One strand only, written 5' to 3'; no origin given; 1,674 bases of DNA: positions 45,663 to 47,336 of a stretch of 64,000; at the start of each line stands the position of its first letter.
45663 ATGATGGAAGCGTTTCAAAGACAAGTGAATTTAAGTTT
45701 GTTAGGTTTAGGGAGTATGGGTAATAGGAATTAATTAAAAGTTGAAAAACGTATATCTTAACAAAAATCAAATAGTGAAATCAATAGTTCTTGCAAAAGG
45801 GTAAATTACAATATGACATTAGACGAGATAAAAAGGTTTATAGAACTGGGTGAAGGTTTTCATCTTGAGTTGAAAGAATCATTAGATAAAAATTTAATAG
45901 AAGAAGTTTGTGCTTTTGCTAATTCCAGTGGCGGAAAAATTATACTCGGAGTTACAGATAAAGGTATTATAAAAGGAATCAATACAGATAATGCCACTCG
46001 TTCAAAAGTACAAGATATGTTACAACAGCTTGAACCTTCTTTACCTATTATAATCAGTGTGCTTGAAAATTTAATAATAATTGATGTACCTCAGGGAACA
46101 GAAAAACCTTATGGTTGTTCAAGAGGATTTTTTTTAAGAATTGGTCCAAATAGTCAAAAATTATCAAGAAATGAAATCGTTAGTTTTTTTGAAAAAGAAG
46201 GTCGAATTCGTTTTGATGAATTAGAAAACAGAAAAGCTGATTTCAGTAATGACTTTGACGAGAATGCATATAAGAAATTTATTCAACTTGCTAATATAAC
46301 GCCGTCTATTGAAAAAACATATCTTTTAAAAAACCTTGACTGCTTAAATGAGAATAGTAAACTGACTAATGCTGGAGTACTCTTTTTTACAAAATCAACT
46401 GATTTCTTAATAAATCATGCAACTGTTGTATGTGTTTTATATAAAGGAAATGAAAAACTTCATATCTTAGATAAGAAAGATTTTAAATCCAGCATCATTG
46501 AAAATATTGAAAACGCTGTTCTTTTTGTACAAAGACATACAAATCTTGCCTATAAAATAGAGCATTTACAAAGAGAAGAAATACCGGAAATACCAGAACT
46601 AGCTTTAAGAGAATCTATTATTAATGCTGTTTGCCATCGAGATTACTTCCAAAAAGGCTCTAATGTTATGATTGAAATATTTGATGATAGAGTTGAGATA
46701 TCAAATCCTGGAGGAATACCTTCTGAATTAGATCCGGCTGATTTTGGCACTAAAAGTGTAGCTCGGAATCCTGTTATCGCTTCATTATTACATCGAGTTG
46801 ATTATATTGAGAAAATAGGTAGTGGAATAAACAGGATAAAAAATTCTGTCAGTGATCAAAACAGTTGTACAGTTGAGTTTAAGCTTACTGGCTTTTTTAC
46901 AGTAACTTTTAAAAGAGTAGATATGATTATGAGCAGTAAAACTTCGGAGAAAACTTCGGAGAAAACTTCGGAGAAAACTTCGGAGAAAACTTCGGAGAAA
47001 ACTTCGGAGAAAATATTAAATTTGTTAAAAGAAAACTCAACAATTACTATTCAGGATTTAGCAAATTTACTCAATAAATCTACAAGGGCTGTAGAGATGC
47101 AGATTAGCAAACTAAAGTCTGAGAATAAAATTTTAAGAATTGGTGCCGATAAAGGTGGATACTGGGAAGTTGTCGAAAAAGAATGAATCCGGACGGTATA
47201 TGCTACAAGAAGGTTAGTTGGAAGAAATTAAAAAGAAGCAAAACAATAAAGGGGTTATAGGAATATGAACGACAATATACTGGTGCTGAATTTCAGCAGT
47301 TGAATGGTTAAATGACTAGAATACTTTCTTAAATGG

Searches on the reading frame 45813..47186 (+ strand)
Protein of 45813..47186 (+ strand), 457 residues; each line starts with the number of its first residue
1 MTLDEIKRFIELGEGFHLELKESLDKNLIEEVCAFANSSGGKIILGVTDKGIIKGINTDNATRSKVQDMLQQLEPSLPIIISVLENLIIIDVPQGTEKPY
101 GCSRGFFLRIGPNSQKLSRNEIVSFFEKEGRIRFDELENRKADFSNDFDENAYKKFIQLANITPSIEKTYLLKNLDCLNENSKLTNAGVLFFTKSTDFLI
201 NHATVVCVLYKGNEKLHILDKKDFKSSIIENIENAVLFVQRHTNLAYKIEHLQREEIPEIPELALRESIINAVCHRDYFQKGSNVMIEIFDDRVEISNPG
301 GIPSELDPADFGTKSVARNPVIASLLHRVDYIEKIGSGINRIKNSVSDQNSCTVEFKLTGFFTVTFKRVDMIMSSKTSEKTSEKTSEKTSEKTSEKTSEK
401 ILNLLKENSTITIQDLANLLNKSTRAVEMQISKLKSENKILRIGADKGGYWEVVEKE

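Call 38: search_protein_families(library=pfam, proteins=[window:45813-47186:+], max_evalue=0.00001)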
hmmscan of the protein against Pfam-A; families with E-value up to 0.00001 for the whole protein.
window:45813-47186:+ (457 aa): 4 families
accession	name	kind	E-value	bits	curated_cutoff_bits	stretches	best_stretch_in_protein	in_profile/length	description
PF13749.12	HATPase_c_4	-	2.3e-22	79.2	26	1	282-366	1-89/89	Putative ATP-dependent DNA helicase recG C-terminal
PF04326.19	SLFN_AlbA_2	-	1.2e-19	71.4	25.3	1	14-117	1-117/118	Schlafen, AlbA_2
PF13412.12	HTH_24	-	7.8e-07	29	21.9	1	396-440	3-47/48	Winged helix-turn-helix DNA-binding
PF08279.18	HTH_11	-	8e-07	29.3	25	1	399-450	3-54/55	HTH domain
